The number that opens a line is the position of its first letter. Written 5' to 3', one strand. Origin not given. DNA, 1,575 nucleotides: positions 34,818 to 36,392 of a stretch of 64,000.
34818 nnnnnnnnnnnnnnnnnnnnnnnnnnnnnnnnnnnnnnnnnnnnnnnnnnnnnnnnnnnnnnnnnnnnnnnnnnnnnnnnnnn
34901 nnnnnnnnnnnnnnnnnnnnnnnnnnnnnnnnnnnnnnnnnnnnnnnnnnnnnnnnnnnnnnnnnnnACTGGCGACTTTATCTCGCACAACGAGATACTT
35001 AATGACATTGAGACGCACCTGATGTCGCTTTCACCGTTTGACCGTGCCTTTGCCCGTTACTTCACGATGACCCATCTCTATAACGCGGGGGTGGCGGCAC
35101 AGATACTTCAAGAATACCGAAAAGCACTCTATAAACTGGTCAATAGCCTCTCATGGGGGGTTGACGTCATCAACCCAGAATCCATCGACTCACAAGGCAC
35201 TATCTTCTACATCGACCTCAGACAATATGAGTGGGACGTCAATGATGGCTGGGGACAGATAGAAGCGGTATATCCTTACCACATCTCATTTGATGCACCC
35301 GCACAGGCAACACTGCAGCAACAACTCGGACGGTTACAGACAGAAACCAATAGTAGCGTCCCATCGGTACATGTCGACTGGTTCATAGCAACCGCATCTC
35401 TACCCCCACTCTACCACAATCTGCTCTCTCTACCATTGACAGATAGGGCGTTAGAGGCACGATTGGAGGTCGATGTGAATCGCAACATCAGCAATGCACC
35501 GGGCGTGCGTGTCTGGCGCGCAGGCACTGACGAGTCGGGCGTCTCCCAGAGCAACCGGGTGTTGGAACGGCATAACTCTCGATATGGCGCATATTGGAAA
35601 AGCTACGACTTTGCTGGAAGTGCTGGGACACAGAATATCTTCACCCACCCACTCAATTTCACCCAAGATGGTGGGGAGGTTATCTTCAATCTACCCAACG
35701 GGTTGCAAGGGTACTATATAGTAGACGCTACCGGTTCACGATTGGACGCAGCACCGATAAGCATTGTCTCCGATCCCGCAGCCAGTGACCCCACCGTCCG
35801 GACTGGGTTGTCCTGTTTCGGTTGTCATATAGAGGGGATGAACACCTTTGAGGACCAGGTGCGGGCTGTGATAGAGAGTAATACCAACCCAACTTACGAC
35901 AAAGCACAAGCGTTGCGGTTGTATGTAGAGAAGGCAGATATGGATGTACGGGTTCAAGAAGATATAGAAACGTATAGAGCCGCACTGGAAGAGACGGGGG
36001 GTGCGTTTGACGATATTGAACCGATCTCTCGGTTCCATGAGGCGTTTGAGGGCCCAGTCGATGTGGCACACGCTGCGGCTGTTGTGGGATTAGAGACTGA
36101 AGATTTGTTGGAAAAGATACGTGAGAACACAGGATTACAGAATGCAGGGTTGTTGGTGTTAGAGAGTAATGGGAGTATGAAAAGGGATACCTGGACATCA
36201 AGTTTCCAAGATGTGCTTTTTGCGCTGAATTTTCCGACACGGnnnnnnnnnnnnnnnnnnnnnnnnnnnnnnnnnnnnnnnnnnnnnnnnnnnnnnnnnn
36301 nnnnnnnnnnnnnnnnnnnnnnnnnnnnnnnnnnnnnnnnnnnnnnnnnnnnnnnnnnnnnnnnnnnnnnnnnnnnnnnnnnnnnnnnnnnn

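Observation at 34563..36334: Putative haem-binding head (two CXXCH motifs) fused to an LRR adhesin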

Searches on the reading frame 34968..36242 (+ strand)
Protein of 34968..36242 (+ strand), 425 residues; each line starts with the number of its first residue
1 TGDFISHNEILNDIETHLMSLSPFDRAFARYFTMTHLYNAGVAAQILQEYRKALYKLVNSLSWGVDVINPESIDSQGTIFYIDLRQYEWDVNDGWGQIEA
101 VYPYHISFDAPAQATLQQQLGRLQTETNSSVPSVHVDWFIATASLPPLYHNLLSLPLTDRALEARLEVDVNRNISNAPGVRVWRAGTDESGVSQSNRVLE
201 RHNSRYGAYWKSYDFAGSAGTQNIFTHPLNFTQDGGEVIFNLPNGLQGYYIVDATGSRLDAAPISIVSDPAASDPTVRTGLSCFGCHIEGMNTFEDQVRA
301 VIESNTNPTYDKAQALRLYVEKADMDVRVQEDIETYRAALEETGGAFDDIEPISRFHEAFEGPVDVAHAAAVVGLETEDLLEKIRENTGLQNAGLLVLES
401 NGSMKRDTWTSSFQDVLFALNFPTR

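Call 82: predict_structure(alignment_id=A2)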
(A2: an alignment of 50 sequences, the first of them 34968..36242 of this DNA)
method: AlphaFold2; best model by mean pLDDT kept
length: 425 residues; sequences in the alignment: 50
mean_pLDDT: 90.6   pTM: 0.90
mean pLDDT of the five models: 90.6, 90.3, 88.6, 88.3, 87.5
residues with pLDDT >= 90: 337; 70-90: 50; 50-70: 34; < 50: 4
segments of 3 or more residues with pLDDT < 50: 423-425
pLDDT, mean of each block of 10 residues (from residue 1): 86 97 98 98 96 97 97 98 97 95 73 74 93 96 96 97 98 96 90 80 96 91 95 94 96 95 67 69 69 82 97 97 93 94 86 92 96 94 94 94 94 87 50
secondary structure, 60 per line:
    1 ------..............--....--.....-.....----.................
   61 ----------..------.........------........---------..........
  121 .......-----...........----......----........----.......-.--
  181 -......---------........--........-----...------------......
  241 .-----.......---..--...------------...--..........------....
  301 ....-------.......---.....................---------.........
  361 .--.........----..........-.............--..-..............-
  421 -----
elements in order: H7-20 H23-26 E29-33 H35-39 H44-60 E79-83 H84-87 H94-101 H111-127 E133-135 H136-143 H148-153 H159-165 H170-176 E182-187 E197-204 E207-214 E235-241 E247-253 E261-263 E276-278 H281-290 H297-304 H312-318 H322-342 H352-361 H366-372 H377-386 H388-400 H406-419

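Call 84: fold_search(model_id=the predicted structure, library=pdb)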
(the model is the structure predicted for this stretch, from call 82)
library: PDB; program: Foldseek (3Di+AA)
matches with E <= 10: 86; with E <= 0.001: 0
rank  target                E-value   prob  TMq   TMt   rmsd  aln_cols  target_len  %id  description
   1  8k49_R                5.3e-01  0.02  0.11  0.09  21.6       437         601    9  Structure of partial Banna virus (released 2024-03-27)
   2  5b4h                  1.7e+00  0.02  0.09  0.12  22.8       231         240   11  Crystal structure of I86D mutant of phycocyanobilin:ferredoxin oxidoreductase in complex with biliverdin (data 1) (released 2017-03-15)
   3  6k5l_B                2.5e+00  0.03  0.11  0.09  24.4       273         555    8  The crystal structure of isocitrate dehydrogenase kinase/phosphatase wtih two Mn2+ from E. coli (released 2019-07-03)
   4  6hwl_A                2.6e+00  0.02  0.13  0.13  23.1       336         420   13  Glucosamine kinase in complex with glucosamine, ADP and inorganic phosphate (released 2019-05-01)
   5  5ods_D                2.6e+00  0.01  0.07  0.06  22.8       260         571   12  Structure of a phosphoprotein-protein complex (released 2018-03-14)
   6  8iqi_C                2.9e+00  0.01  0.07  0.05  22.6       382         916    7  Structure of Full-Length AsfvPrimPol in Complex-Form (released 2023-07-26)
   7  3zxj_A                3.0e+00  0.04  0.11  0.09   9.0       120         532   11  Engineering the active site of a GH43 glycoside hydrolase generates a biotechnologically significant enzyme that displ (released 2012-04-18)
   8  6ro1_A                3.0e+00  0.01  0.09  0.06  25.8       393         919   11  X-ray crystal structure of the MTR4 NVL complex (released 2019-07-03)
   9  1oaj                  3.2e+00  0.03  0.09  0.21  14.8       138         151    9  Active site copper and zinc ions modulate the quaternary structure of prokaryotic Cu,Zn superoxide dismutase (released 2003-02-27)
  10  3zxk_B                3.4e+00  0.04  0.10  0.09   9.9       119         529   11  Engineering the active site of a GH43 glycoside hydrolase generates a biotechnologically significant enzyme that displ (released 2012-04-18)
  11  8h8p_D                3.4e+00  0.02  0.08  0.09  11.7       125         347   13  Crystal structure of thiomorpholine-carboxylate dehydrogenase from Candida parapsilosis. (released 2023-10-25)
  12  8iqi_F                3.4e+00  0.01  0.08  0.05  22.7       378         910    8  Structure of Full-Length AsfvPrimPol in Complex-Form (released 2023-07-26)
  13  6yyb                  3.6e+00  0.03  0.09  0.11  16.4       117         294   17  Crystal structure of SAICAR Synthetase (PurC) from Mycobacterium abscessus in complex with inhibitor (released 2021-05-12)
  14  8bgg_B                3.6e+00  0.02  0.06  0.10  16.3       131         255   14  Cryo-EM structure of SARS-CoV-2 spike (Omicron BA.1 variant) in complex with nanobody W25 (map 5, focus refinement on  (released 2023-03-08)
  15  1s4u                  3.7e+00  0.03  0.08  0.09  10.8        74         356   14  Crystal Structure analysis of the beta-propeller protein Ski8p (released 2004-12-28)
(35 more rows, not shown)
